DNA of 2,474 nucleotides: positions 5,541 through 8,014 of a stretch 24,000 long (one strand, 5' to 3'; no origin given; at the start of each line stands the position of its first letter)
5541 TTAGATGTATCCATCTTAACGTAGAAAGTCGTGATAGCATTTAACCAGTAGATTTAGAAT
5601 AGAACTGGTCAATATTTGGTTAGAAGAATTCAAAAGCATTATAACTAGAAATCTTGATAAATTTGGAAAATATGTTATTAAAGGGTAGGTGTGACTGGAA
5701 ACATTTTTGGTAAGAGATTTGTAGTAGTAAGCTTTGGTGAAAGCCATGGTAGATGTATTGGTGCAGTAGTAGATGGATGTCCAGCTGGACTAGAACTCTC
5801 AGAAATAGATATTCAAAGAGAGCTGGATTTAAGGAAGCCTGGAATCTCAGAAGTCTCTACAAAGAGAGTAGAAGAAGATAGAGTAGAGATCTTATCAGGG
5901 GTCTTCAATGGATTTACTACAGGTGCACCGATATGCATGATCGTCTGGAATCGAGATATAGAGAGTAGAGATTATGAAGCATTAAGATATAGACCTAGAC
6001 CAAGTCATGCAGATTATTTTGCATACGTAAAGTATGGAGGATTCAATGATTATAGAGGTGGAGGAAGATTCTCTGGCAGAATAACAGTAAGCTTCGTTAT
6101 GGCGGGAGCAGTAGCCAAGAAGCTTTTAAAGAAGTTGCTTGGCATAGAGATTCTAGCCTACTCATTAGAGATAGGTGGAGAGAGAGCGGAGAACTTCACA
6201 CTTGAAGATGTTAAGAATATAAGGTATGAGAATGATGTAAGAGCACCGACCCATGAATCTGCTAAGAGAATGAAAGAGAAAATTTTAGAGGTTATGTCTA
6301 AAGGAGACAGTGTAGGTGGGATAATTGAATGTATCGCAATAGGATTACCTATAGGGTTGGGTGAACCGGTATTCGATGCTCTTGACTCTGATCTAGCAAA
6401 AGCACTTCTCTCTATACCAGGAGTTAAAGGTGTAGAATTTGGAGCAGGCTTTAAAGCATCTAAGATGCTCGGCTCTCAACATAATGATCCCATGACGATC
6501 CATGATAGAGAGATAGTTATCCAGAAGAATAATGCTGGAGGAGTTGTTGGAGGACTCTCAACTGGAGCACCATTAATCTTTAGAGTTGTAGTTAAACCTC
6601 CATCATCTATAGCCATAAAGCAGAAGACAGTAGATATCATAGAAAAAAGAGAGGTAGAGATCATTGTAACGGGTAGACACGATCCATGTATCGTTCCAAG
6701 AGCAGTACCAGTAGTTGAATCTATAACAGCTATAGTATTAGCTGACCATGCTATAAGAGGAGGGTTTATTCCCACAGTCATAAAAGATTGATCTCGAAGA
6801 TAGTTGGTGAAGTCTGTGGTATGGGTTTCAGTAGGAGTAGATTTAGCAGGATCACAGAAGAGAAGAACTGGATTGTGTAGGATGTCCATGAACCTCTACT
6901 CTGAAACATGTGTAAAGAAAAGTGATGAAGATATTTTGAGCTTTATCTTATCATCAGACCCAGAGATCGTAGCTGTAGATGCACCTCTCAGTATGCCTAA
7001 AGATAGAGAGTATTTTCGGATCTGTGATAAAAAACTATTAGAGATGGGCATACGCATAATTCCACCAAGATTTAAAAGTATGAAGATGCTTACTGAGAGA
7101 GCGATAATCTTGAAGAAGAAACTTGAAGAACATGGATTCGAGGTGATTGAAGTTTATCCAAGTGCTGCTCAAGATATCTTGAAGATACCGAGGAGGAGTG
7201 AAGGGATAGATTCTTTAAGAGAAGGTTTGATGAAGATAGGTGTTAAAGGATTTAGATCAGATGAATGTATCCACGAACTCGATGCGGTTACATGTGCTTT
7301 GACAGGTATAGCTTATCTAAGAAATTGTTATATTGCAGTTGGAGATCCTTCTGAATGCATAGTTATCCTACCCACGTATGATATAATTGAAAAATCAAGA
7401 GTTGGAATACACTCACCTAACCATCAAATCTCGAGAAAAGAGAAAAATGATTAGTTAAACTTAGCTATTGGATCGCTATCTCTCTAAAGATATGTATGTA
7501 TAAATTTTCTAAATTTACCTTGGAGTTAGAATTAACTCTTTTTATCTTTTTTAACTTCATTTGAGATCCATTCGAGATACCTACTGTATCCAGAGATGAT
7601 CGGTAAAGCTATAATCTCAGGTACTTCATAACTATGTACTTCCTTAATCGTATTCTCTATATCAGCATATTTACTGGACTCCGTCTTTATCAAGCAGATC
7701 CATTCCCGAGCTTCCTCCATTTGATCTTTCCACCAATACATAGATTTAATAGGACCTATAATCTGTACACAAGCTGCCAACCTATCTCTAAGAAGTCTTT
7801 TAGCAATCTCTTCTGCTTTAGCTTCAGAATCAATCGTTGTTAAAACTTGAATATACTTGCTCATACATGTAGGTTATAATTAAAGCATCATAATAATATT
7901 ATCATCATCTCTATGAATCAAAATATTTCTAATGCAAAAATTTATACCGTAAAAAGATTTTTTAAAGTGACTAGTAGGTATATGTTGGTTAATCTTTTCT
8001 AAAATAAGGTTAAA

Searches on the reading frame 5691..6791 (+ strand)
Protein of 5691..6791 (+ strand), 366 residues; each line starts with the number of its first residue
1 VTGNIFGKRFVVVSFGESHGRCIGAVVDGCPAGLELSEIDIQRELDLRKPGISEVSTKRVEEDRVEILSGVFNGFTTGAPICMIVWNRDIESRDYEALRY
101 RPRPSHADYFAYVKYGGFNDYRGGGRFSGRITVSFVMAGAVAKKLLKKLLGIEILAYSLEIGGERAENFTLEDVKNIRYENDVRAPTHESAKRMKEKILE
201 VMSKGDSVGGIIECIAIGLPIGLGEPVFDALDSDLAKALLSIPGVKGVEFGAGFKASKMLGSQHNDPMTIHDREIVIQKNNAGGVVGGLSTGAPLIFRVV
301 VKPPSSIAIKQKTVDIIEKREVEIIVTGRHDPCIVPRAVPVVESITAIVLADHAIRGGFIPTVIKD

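Call 18: search_protein_families(library=pfam, proteins=[window:5691-6791:+], max_evalue=0.001)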
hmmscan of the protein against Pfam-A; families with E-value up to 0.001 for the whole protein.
window:5691-6791:+ (366 aa): 1 family
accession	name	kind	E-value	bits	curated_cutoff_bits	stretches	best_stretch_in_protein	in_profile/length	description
PF01264.26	Chorismate_synt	-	4.5e-134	446.7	27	1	10-354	1-326/327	Chorismate synthase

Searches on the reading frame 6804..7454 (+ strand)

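Call 18: search_protein_families(library=pfam, proteins=[window:6804-7454:+], max_evalue=0.001)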
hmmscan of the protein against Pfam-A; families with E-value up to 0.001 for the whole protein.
window:6804-7454:+ (216 aa): 1 family
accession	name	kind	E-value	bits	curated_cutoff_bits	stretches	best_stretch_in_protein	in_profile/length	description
PF04250.19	DUF429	-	3e-06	27.6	23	1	11-174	1-203/214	Protein of unknown function (DUF429)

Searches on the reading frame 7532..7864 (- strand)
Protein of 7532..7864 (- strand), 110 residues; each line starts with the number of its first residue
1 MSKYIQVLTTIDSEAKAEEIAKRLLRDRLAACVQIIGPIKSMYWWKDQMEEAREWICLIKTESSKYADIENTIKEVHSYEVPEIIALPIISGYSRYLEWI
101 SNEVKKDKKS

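Call 18: search_protein_families(library=pfam, proteins=[window:7532-7864:-], max_evalue=0.001)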
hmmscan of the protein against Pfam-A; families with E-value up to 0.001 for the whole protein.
window:7532-7864:- (110 aa): 1 family
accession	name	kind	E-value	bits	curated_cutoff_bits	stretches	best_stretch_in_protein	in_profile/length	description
PF03091.20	CutA1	-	1.7e-37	127.6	22.4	1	6-102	2-98/99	CutA1 divalent ion tolerance protein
